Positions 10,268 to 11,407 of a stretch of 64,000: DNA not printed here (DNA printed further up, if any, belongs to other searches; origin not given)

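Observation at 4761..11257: Two paralogous BtpA/SgcQ TIM-barrel genes wired into the nucleoside island, one directly coupled to a non-ribokinase PfkB kinase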

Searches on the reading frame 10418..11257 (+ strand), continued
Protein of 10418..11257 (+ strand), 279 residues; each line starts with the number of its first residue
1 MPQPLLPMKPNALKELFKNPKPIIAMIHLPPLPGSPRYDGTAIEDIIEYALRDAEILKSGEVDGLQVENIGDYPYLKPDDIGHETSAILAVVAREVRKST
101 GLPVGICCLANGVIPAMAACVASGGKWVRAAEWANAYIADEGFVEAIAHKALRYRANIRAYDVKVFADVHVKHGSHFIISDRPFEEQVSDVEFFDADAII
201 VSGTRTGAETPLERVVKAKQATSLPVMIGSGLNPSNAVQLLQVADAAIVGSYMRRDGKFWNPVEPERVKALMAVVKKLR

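Call 44: search_protein_families(library=ncbifam, proteins=[L007:3296-4288:+, L007:4300-5055:+, L007:5083-6369:+, L007:6351-7379:+, L007:10855-11757:+, L007:11764-12984:+, L068:9081-9953:-, L068:3529-4608:-, L045:9033-9995:+, L015:10854-11798:+], max_evalue=1e-10)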
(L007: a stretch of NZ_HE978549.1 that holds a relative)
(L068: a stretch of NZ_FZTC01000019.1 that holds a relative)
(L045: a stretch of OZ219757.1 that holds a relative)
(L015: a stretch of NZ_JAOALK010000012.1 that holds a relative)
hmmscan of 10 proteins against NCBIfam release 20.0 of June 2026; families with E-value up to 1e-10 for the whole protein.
L007:3296-4288:+ (330 aa): 19 families
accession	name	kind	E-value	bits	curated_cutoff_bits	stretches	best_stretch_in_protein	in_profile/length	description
TIGR02152.1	D_ribokin_bact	equivalog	1.9e-98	329.5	299.65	1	29-320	1-297/298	ribokinase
NF008353.0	PRK11142.1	equivalog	1.8e-84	283.9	341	1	28-323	4-303/307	ribokinase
NF053626.1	RibKinHalex1628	equivalog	1.7e-32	113.1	330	1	28-322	3-290/293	ATP-dependent ribose-1-phosphate kinase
NF041134.1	R1P_kin_Thcocales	equivalog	1.1e-30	107.1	500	1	29-324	3-283/291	ADP-dependent ribose-1-phosphate kinase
TIGR04382.1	myo_inos_iolC_N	equivalog_domain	2.1e-28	99.5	300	1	60-322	31-308/309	5-dehydro-2-deoxygluconokinase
NF049991.1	TagKinase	equivalog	1.8e-23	82.8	420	1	72-326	50-318/321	tagatose kinase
NF006957.1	PRK09434.1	equivalog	1.5e-21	77.2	450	1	61-316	25-299/302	fructokinase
TIGR02198.1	rfaE_dom_I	equivalog_domain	1.6e-21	76.7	345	1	28-310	9-303/315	D-glycero-beta-D-manno-heptose-7-phosphate kinase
TIGR03168.1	1-PFK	subfamily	1.2e-20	73.6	216.4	1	38-314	11-292/305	hexose kinase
TIGR03828.1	pfkB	equivalog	2.3e-20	72.9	292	1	37-314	10-292/305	1-phosphofructokinase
NF007416.0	PRK09954.1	equivalog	7.2e-19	67.9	561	1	29-316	60-350/362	sugar kinase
NF007355.0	PRK09850.1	equivalog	2.6e-18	66.2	540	1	28-304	6-287/313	pseudouridine kinase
NF008454.0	PRK11316.1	equivalog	6.9e-16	57.9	521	1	62-321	50-313/475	bifunctional D-glycero-beta-D-manno-heptose-7-phosphate kinase/D-glycero-beta-D-manno-heptose 1-phosphate adenylyltransferase HldE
NF040938.1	KDG_KDGal_kin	equivalog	3.2e-15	56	400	1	64-322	31-302/305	bifunctional 2-dehydro-3-deoxygluconokinase/2-dehydro-3-deoxygalactonokinase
NF007321.0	PRK09813.1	equivalog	3.9e-15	56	247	1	61-309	22-260/261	fructoselysine 6-kinase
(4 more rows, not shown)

L007:4300-5055:+ (251 aa): 0 families

L007:5083-6369:+ (428 aa): 36 families (the best 25 are shown)
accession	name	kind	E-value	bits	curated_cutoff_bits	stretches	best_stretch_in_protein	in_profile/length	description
NF005373.0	PRK06915.1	equivalog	6.4e-94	315.3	428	1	4-427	5-421/422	peptidase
NF005306.0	PRK06837.1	subfamily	4e-82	276.3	376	1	8-427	12-425/427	ArgE/DapE family deacylase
TIGR01910.1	DapE-ArgE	subfamily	7.8e-81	272.1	217.6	1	19-410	1-368/373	ArgE/DapE family deacylase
NF006370.0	PRK08596.1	equivalog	8.9e-63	212.3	412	1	6-425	7-421/425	acetylornithine deacetylase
NF006365.0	PRK08588.1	subfamily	4.4e-51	174.4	289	1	82-422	50-379/383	succinyl-diaminopimelate desuccinylase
TIGR01892.1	AcOrn-deacetyl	equivalog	1.3e-45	156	297.7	1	84-409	45-354/365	acetylornithine deacetylase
NF009555.0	PRK13004.1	equivalog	9.3e-45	153.2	321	1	82-424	55-396/399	YgeY family selenium metabolism-linked hydrolase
NF003474.0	PRK05111.1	equivalog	5.3e-43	147.4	460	1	85-424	61-381/383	acetylornithine deacetylase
NF006399.0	PRK08651.1-2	equivalog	9.6e-41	140.1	381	1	82-415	51-396/405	succinyl-diaminopimelate desuccinylase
NF005710.0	PRK07522.1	subfamily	1.8e-38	132.7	412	1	98-409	69-374/391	acetylornithine deacetylase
NF009557.0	PRK13009.1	equivalog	2.3e-37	129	284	1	30-422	10-373/377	succinyl-diaminopimelate desuccinylase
NF006400.0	PRK08651.1-3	equivalog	8.5e-37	126.9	374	1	46-422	36-405/410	succinyl-diaminopimelate desuccinylase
TIGR03526.1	selenium_YgeY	hypoth_equivalog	4.3e-34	118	321.5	1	84-423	55-393/395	YgeY family selenium metabolism-linked hydrolase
NF010589.0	PRK13983.1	equivalog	1.2e-33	116.7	333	1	6-420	4-406/409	M20 family metallo-hydrolase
TIGR01246.1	dapE_proteo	equivalog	2.7e-32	112.2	361.8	1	40-421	16-368/370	succinyl-diaminopimelate desuccinylase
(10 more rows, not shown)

L007:6351-7379:+ (342 aa): 19 families
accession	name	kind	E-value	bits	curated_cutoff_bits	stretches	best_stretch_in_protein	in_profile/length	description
NF007936.0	PRK10653.1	equivalog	1.3e-46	159.3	337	1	61-331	25-293/295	ribose ABC transporter substrate-binding protein RbsB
NF008185.0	PRK10936.1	equivalog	7.6e-31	107.3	200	1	50-338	35-322/346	TMAO reductase system periplasmic protein TorT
NF007254.0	PRK09701.1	equivalog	2.8e-29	102.3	335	1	59-329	21-302/311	D-allose transporter substrate-binding protein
TIGR02955.1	TMAO_TorT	equivalog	1e-22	80.8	310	1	71-337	8-276/295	TMAO reductase system periplasmic protein TorT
NF052284.1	rhzpin_SBP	equivalog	5.7e-22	78.2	420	1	75-299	14-239/289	rhizopine catabolism ABC transporter substrate-binding protein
NF041827.1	YtfQ_transport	equivalog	1.6e-21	76.5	510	1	84-315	47-286/320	galactofuranose ABC transporter, galactofuranose-binding protein YtfQ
TIGR02634.1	xylF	equivalog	6.6e-21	75.2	389.55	1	65-323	1-263/302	D-xylose ABC transporter substrate-binding protein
TIGR02637.1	RhaS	equivalog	1.7e-19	70.2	342.25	1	65-321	1-262/302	rhamnose ABC transporter substrate-binding protein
NF011937.0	PRK15408.1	equivalog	2.9e-17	62.6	384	1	75-328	40-296/340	autoinducer 2 ABC transporter substrate-binding protein LsrB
NF047341.1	lactose_RbsR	equivalog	1.3e-16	60.8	382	1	58-337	57-329/331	ribose utilization transcriptional repressor RbsR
NF040907.2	ChvE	equivalog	8.7e-16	58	460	1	65-186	1-123/324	multiple monosaccharide ABC transporter substrate-binding protein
NF007680.0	PRK10355.1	equivalog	3.8e-15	55.9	504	1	57-326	20-293/331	D-xylose ABC transporter substrate-binding protein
NF007449.0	PRK10014.1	subfamily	8.9e-14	51.3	310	1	54-271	56-269/342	Mal regulon transcriptional regulator MalI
NF007979.0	PRK10703.1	equivalog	4e-13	49.2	501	1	61-336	58-331/341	HTH-type transcriptional repressor PurR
NF008452.0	PRK11303.1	equivalog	6.9e-13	48.5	385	1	59-320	58-313/332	catabolite repressor/activator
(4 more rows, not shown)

L007:10855-11757:+ (300 aa): 14 families
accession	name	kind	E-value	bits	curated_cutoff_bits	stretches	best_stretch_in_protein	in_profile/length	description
TIGR02152.1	D_ribokin_bact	equivalog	3.9e-35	121.6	299.65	1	4-296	1-294/298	ribokinase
NF053626.1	RibKinHalex1628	equivalog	4e-35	121.7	330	1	1-290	1-280/293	ATP-dependent ribose-1-phosphate kinase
TIGR04382.1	myo_inos_iolC_N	equivalog_domain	1.4e-26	93.5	300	1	29-294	25-301/309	5-dehydro-2-deoxygluconokinase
NF041134.1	R1P_kin_Thcocales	equivalog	1.2e-25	90.6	500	1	7-290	6-270/291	ADP-dependent ribose-1-phosphate kinase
NF008353.0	PRK11142.1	equivalog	1.2e-23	84.1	341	1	1-294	2-295/307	ribokinase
NF006957.1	PRK09434.1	equivalog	1.3e-23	84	450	1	31-265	20-263/302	fructokinase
NF049991.1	TagKinase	equivalog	2.1e-19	69.5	420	1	38-292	41-305/321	tagatose kinase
NF052444.1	DhDoxglucKinKdgK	equivalog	2.2e-16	60.1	400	1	172-288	182-295/303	2-dehydro-3-deoxygluconokinase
NF007416.0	PRK09954.1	equivalog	1.8e-15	56.8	561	0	171-267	236-324/362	sugar kinase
TIGR03168.1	1-PFK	subfamily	3.5e-15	55.7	216.4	0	185-288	183-287/305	hexose kinase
NF041320.1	pfkB_Halo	equivalog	4.3e-14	52.6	400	1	198-288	196-282/302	1-phosphofructokinase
TIGR03828.1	pfkB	equivalog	5.8e-14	51.8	292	0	185-287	183-286/305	1-phosphofructokinase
NF041164.1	NucKinThplmales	equivalog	5.9e-12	45.4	450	1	1-275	1-264/295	nucleoside kinase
NF047869.1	myo_kin_aldol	exception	6.8e-12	44.5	600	0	29-96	30-99/586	bifunctional 5-dehydro-2-deoxygluconokinase/5-dehydro-2-deoxyphosphogluconate aldolase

L007:11764-12984:+ (406 aa): 48 families (the best 25 are shown)
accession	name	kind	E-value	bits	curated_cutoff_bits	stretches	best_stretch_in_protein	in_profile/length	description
NF006365.0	PRK08588.1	subfamily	1.4e-89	301.1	289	1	9-397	3-382/383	succinyl-diaminopimelate desuccinylase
TIGR01910.1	DapE-ArgE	subfamily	4.1e-85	286.2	217.6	1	17-385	2-371/373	ArgE/DapE family deacylase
NF005710.0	PRK07522.1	subfamily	1.2e-63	215.6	412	1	11-390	6-383/391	acetylornithine deacetylase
NF009555.0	PRK13004.1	equivalog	8.4e-60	202.7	321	1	12-397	14-397/399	YgeY family selenium metabolism-linked hydrolase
TIGR01892.1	AcOrn-deacetyl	equivalog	9.8e-60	202.5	297.7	1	19-380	3-353/365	acetylornithine deacetylase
NF006400.0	PRK08651.1-3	equivalog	2.6e-55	187.9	374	1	14-393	11-404/410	succinyl-diaminopimelate desuccinylase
NF006399.0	PRK08651.1-2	equivalog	1.5e-53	182.3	381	1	15-382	6-391/405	succinyl-diaminopimelate desuccinylase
NF009558.0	PRK13013.1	equivalog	2.1e-53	181.5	428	1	3-396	4-423/429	acetylornithine deacetylase/succinyl-diaminopimelate desuccinylase family protein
NF003474.0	PRK05111.1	equivalog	1.5e-52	178.8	460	1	33-380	31-365/383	acetylornithine deacetylase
NF005373.0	PRK06915.1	equivalog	2.1e-48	165.3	428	1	11-398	15-420/422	peptidase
NF005306.0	PRK06837.1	subfamily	2.1e-46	158.6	376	1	14-379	21-405/427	ArgE/DapE family deacylase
TIGR01900.1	dapE-gram_pos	equivalog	5.1e-46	157.2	304.2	1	14-385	4-343/351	succinyl-diaminopimelate desuccinylase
TIGR03526.1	selenium_YgeY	hypoth_equivalog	1.2e-44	152.8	321.5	1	13-396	13-394/395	YgeY family selenium metabolism-linked hydrolase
NF010589.0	PRK13983.1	equivalog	1.4e-43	149.4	333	1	14-392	15-406/409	M20 family metallo-hydrolase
NF009557.0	PRK13009.1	equivalog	1.2e-42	146.4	284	1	14-380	4-359/377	succinyl-diaminopimelate desuccinylase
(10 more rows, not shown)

L068:9081-9953:- (290 aa): 11 families
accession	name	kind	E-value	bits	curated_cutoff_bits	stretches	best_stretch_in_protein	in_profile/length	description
TIGR02152.1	D_ribokin_bact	equivalog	9.8e-52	176.1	299.65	1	3-281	1-297/298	ribokinase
NF008353.0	PRK11142.1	equivalog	1.7e-41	142.8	341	1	3-285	5-304/307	ribokinase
NF053626.1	RibKinHalex1628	equivalog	8.4e-20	71.4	330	1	2-284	3-291/293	ATP-dependent ribose-1-phosphate kinase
NF006957.1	PRK09434.1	equivalog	6.6e-19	68.5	450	1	178-280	196-302/302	fructokinase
TIGR03168.1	1-PFK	subfamily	1.9e-17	63.1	216.4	0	186-269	205-286/305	hexose kinase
TIGR04382.1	myo_inos_iolC_N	equivalog_domain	2.3e-17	63.2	300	1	183-283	209-308/309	5-dehydro-2-deoxygluconokinase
TIGR03828.1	pfkB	equivalog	6.9e-17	61.4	292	0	186-269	205-286/305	1-phosphofructokinase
TIGR02198.1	rfaE_dom_I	equivalog_domain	1.9e-15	56.8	345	1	182-271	215-303/315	D-glycero-beta-D-manno-heptose-7-phosphate kinase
NF041320.1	pfkB_Halo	equivalog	1.8e-12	47.3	400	0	186-270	200-282/302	1-phosphofructokinase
NF008454.0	PRK11316.1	equivalog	5.7e-12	45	521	0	183-272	214-302/475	bifunctional D-glycero-beta-D-manno-heptose-7-phosphate kinase/D-glycero-beta-D-manno-heptose 1-phosphate adenylyltransferase HldE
NF040938.1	KDG_KDGal_kin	equivalog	9.1e-12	44.7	400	0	185-284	206-303/305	bifunctional 2-dehydro-3-deoxygluconokinase/2-dehydro-3-deoxygalactonokinase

L068:3529-4608:- (359 aa): 3 families
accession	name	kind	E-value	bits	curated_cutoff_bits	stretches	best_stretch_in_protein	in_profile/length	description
NF007373.0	PRK09875.1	equivalog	1.6e-41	142.7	486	1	81-357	24-291/292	phosphotriesterase-related protein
NF041153.1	organophos_OPH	equivalog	4.3e-33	114.9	500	1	92-356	82-357/365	organophosphate hydrolase OPH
NF045706.1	PhFuoseLconase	equivalog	2.8e-23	82.6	630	1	87-357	42-324/332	phospho-furanose lactonase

L045:9033-9995:+ (320 aa): 15 families
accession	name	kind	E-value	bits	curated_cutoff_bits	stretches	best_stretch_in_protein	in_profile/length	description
TIGR02152.1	D_ribokin_bact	equivalog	1.7e-34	119.5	299.65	2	22-123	1-102/298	ribokinase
NF053626.1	RibKinHalex1628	equivalog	4.3e-28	98.6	330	1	26-312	8-291/293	ATP-dependent ribose-1-phosphate kinase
NF008353.0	PRK11142.1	equivalog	1e-27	97.4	341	2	22-122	5-105/307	ribokinase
NF006957.1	PRK09434.1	equivalog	3e-25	89.3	450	2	22-132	4-102/302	fructokinase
TIGR04382.1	myo_inos_iolC_N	equivalog_domain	5.4e-24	85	300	1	54-120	32-98/309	5-dehydro-2-deoxygluconokinase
NF041320.1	pfkB_Halo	equivalog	3.3e-17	62.9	400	0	228-297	212-281/302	1-phosphofructokinase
TIGR03168.1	1-PFK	subfamily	1.8e-16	59.9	216.4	0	223-310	212-297/305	hexose kinase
NF049991.1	TagKinase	equivalog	3.1e-16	59.1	420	1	227-316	229-319/321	tagatose kinase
NF041134.1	R1P_kin_Thcocales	equivalog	9.9e-15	54.7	500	0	228-301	197-271/291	ADP-dependent ribose-1-phosphate kinase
NF007321.0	PRK09813.1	equivalog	1.1e-14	54.5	247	0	47-110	15-78/261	fructoselysine 6-kinase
NF041332.1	KDG_KDGal_kin_Halo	equivalog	1.5e-14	54.2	440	0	226-315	225-313/320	bifunctional 2-dehydro-3-deoxygluconokinase/2-dehydro-3-deoxygalactonokinase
TIGR03828.1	pfkB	equivalog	1.5e-14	53.8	292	0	223-300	212-290/305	1-phosphofructokinase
TIGR02198.1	rfaE_dom_I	equivalog_domain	6.7e-14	51.7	345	0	44-116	36-107/315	D-glycero-beta-D-manno-heptose-7-phosphate kinase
NF040938.1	KDG_KDGal_kin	equivalog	7e-14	51.6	400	0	221-313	212-304/305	bifunctional 2-dehydro-3-deoxygluconokinase/2-dehydro-3-deoxygalactonokinase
NF047869.1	myo_kin_aldol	exception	1.4e-12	46.8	600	0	56-117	39-100/586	bifunctional 5-dehydro-2-deoxygluconokinase/5-dehydro-2-deoxyphosphogluconate aldolase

L015:10854-11798:+ (314 aa): 21 families
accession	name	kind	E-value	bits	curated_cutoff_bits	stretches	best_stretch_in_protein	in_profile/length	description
TIGR02152.1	D_ribokin_bact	equivalog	3.9e-87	292.4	299.65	1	9-302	1-295/298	ribokinase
NF008353.0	PRK11142.1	equivalog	7e-75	252.4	341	1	9-309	5-305/307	ribokinase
NF006957.1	PRK09434.1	equivalog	2e-32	112.9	450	1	36-300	20-299/302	fructokinase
NF053626.1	RibKinHalex1628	equivalog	4.9e-31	108.3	330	1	8-308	3-292/293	ATP-dependent ribose-1-phosphate kinase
TIGR04382.1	myo_inos_iolC_N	equivalog_domain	2.6e-27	95.9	300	1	7-307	2-309/309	5-dehydro-2-deoxygluconokinase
NF041134.1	R1P_kin_Thcocales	equivalog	1.5e-25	90.2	500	1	7-297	1-272/291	ADP-dependent ribose-1-phosphate kinase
TIGR03168.1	1-PFK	subfamily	1.9e-24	86.1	216.4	1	18-305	11-297/305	hexose kinase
TIGR03828.1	pfkB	equivalog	1.3e-23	83.5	292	1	17-296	10-290/305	1-phosphofructokinase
NF040938.1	KDG_KDGal_kin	equivalog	1.2e-20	73.8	400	1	44-308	31-304/305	bifunctional 2-dehydro-3-deoxygluconokinase/2-dehydro-3-deoxygalactonokinase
NF007355.0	PRK09850.1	equivalog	1.4e-19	70.3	540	1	8-289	6-288/313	pseudouridine kinase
NF049991.1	TagKinase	equivalog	4.9e-19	68.3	420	1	52-309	50-317/321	tagatose kinase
NF041320.1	pfkB_Halo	equivalog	2.2e-18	66.7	400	1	26-305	20-292/302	1-phosphofructokinase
NF047869.1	myo_kin_aldol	exception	9.2e-18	63.9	600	0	4-110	4-104/586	bifunctional 5-dehydro-2-deoxygluconokinase/5-dehydro-2-deoxyphosphogluconate aldolase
NF007321.0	PRK09813.1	equivalog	5.9e-16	58.7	247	0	42-110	23-88/261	fructoselysine 6-kinase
TIGR02198.1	rfaE_dom_I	equivalog_domain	9.6e-16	57.8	345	1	43-295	47-304/315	D-glycero-beta-D-manno-heptose-7-phosphate kinase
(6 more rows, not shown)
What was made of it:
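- The Bacillota operons also carry a true ribokinase (329.5 bits against 299.65) and an RbsB-like binding protein (call 44). Bacterial partner kinases give the same ambiguous pattern (call 44). The bacterial binding proteins resemble ribose-binding protein (call 44).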

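Call 56: find_encoding_contigs(protein=P0109, flank=9000, max_places=1)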
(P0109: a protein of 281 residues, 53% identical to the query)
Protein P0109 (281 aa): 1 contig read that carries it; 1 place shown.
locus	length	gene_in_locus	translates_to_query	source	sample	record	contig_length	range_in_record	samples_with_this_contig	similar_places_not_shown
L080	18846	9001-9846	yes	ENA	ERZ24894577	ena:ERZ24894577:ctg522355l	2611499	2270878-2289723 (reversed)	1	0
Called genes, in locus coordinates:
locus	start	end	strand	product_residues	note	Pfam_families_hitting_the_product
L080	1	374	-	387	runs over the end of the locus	PF06114:Peptidase_M78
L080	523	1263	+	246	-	PF07505:DUF5131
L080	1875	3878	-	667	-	PF13173:AAA_14, PF13635:DUF4143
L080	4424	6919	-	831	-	PF04151:PPC (weak)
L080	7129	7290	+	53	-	-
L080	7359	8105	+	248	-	PF00392:GntR, PF07702:UTRA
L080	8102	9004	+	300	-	PF00294:PfkB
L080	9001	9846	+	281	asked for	PF03437:BtpA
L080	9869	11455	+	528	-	-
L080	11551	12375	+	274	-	PF00528:BPD_transp_1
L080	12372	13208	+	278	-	PF00528:BPD_transp_1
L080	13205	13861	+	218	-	-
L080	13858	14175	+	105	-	-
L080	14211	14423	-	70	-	PF01402:RHH_1 (faint)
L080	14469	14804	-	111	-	PF01381:HTH_3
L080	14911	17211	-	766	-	PF00930:DPPIV_N, PF00756:Esterase (weak), PF00326:Peptidase_S9, PF01738:DLH (faint), PF12146:Hydrolase_4 (weak)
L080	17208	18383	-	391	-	-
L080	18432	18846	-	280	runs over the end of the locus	PF02463:SMC_N (faint), PF00005:ABC_tran, PF13304:AAA_21 (faint)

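Call 59: search_protein_families(library=pfam, proteins=[L080:13205-13861:+, L080:13858-14175:+, L012:10837-11574:+, L012:11576-11875:+, L080:9869-11455:+], max_evalue=1)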
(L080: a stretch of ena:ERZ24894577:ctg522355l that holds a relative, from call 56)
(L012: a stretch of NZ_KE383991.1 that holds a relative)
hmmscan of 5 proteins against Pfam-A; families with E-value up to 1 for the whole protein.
L080:13205-13861:+ (218 aa): 0 families

L080:13858-14175:+ (105 aa): 2 families
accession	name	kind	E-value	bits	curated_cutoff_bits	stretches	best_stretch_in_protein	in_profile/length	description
PF20321.3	DUF6616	-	0.0045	17.7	27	1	1-92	1-96/111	Family of unknown function (DUF6616)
PF07978.19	NIPSNAP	-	0.016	15.8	22.3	1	15-98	6-89/102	NIPSNAP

L012:10837-11574:+ (245 aa): 1 family
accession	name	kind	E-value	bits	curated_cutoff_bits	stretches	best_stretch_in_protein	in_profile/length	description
PF08734.17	GYD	-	0.016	15.7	31.4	1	86-128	47-88/91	GYD domain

L012:11576-11875:+ (99 aa): 0 families

L080:9869-11455:+ (528 aa): 2 families
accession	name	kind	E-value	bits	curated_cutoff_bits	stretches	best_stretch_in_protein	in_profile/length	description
PF13416.11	SBP_bac_8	-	1.1e-11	45.5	27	1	96-433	4-267/279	Bacterial extracellular solute-binding protein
PF05887.16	Trypan_PARP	-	0.33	11.4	100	1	26-72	70-116/134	Procyclic acidic repetitive protein (PARP)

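Call 60: search_solved_structures(query=L080:13205-13861:+, max_evalue=1)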
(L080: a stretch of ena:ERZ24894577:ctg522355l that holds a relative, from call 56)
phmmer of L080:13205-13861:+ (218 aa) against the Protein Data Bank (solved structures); distinct sequences matched with E-value up to 1: 4.
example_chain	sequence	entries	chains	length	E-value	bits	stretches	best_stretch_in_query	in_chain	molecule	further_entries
7hla_B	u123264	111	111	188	0.17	14.8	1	94-157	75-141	E3 ubiquitin-protein ligase TRIM21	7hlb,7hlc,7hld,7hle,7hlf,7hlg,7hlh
2vok_A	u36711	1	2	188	0.17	14.8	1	94-157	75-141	52 KDA RO PROTEIN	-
7utd_A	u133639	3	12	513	0.22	14.4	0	122-180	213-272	Hydrogenase-2, large subunit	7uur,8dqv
7uus_A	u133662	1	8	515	0.23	14.4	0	122-180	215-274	Hydrogenase-2, large subunit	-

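Call 61: search_solved_structures(query=L080:13858-14175:+, max_evalue=1)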
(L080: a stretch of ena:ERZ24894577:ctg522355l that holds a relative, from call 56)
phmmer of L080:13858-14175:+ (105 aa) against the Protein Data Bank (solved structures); distinct sequences matched with E-value up to 1: 0.

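Call 62: find_encoding_contigs(protein=P0019, flank=10000, max_places=1)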
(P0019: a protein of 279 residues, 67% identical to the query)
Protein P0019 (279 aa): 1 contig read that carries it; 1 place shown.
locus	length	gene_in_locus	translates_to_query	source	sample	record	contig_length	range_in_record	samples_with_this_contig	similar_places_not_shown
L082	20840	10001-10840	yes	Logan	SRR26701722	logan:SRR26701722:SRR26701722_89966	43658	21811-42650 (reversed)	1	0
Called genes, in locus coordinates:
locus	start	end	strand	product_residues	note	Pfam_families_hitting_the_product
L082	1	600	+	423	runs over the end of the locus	PF06545:AllG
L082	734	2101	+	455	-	PF01979:Amidohydro_1, PF07969:Amidohydro_3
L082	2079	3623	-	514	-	PF00005:ABC_tran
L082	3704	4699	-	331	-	PF02653:BPD_transp_2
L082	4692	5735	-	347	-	PF02653:BPD_transp_2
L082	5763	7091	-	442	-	PF02608:Bmp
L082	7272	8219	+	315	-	PF01156:IU_nuc_hydro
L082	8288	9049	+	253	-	PF03437:BtpA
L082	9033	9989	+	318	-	PF00294:PfkB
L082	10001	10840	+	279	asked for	PF03437:BtpA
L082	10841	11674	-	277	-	PF01048:PNP_UDP_1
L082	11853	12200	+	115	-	-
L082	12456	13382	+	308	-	PF01261:AP_endonuc_2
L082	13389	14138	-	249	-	PF00561:Abhydrolase_1, PF03096:Ndr (weak), PF12146:Hydrolase_4, PF12697:Abhydrolase_6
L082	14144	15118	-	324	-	PF03308:MeaB, PF00448:SRP54 (weak), PF01935:DUF87 (faint), PF02492:cobW (weak), PF03205:MobB (faint), PF13401:AAA_22 (weak), PF01656:CbiA (faint)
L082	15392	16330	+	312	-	PF02729:OTCace_N, PF00185:OTCace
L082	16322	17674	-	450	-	-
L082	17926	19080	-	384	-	PF04295:GD_AH_second, PF20629:GD_AH_C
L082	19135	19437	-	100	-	PF08666:SAF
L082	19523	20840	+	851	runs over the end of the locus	PF01074:Glyco_hydro_38N, PF03065:Glyco_hydro_57, PF09261:Alpha-mann_mid, PF07748:Glyco_hydro_38C, PF17677:Glyco_hydro38C2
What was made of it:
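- IUNH-BtpA-PfkB-BtpA is one operon in L082 (call 62).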
